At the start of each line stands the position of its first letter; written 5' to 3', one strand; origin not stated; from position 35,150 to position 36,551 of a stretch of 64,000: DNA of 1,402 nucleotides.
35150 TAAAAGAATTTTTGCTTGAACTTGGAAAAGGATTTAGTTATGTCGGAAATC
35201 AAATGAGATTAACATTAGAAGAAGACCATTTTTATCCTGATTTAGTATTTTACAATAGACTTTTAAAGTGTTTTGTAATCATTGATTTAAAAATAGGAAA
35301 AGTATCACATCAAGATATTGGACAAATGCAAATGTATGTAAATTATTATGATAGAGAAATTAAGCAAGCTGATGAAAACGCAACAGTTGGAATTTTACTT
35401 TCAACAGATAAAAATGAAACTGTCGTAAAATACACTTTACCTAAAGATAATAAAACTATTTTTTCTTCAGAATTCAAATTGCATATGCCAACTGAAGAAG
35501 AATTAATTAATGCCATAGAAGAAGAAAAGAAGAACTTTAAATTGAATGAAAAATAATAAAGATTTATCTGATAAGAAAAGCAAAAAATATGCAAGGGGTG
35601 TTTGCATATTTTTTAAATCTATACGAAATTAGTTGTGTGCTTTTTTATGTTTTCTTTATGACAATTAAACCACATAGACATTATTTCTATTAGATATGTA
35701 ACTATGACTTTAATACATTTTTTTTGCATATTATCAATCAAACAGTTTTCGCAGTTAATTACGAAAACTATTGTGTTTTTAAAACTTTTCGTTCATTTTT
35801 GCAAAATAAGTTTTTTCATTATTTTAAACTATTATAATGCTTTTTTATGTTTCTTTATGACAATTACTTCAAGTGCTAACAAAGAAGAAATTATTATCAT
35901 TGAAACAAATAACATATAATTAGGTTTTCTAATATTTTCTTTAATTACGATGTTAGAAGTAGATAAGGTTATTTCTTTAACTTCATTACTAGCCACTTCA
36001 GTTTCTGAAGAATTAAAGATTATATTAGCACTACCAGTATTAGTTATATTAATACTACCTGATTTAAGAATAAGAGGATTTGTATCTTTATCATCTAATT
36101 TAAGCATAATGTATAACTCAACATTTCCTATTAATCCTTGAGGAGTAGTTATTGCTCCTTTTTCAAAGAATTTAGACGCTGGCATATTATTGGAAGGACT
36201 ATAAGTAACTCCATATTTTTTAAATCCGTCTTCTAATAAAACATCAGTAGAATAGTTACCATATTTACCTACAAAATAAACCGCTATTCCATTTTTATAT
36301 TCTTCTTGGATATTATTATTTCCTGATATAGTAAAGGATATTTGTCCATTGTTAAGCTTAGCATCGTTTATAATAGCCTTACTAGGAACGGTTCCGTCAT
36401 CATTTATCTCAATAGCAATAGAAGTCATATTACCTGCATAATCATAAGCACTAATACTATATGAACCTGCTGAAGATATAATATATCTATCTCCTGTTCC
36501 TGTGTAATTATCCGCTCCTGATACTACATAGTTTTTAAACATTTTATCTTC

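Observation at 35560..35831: Orphan 3' end of a third paralog plus a duplicated terminator: a footprint of recombination within the locus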

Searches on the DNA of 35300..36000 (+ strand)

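Call 51: search_rna_families(source=window, start=35300, end=36000, threshold=evalue, max_evalue=1)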
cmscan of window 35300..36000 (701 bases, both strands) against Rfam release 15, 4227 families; matches with E-value up to 1: 0.
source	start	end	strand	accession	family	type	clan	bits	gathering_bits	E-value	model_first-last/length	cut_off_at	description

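Call 60: search_dna_similar(query=window:35560-35900:+, collection=phages, mode=distant, max_evalue=0.01)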
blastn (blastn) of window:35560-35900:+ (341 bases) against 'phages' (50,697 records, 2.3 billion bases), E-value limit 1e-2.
No match.

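Call 61: search_dna_similar(query=window:35560-35900:+, collection=plasmids, mode=distant, max_evalue=0.01)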
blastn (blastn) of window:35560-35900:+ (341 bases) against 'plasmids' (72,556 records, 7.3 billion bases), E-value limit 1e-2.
No match.

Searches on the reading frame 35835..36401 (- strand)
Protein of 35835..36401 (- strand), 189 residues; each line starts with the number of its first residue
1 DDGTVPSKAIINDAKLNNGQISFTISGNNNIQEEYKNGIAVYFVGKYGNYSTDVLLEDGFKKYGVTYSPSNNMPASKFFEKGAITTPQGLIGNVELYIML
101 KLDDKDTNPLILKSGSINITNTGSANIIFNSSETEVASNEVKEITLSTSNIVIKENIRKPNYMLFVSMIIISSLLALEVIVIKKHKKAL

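Call 22: find_related_loci(query=A2, collection=genome_contigs, flank=10000)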
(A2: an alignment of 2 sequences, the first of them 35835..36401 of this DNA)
Query A2 (189 aa) in genome_contigs; peptide patterns used: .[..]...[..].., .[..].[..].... (x = any residue, [..] = any of these).
155 stretches matched a pattern, but none encodes a relative of the query by tblastn (E <= 1e-3).
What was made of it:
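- Tried and rejected: A search for relatives of the family's C-terminal domain in genome_contigs returned no confirmed locus (call 22).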

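Call 23: find_homologous_proteins(query=window:35835-36401:-, max_evalue=0.001)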
Query window:35835-36401:-: 72 candidates shared short words with the query, none scored E <= 0.001.
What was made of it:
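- Tried and rejected: find_homologous_proteins with B's C-terminal domain found nothing (call 23).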
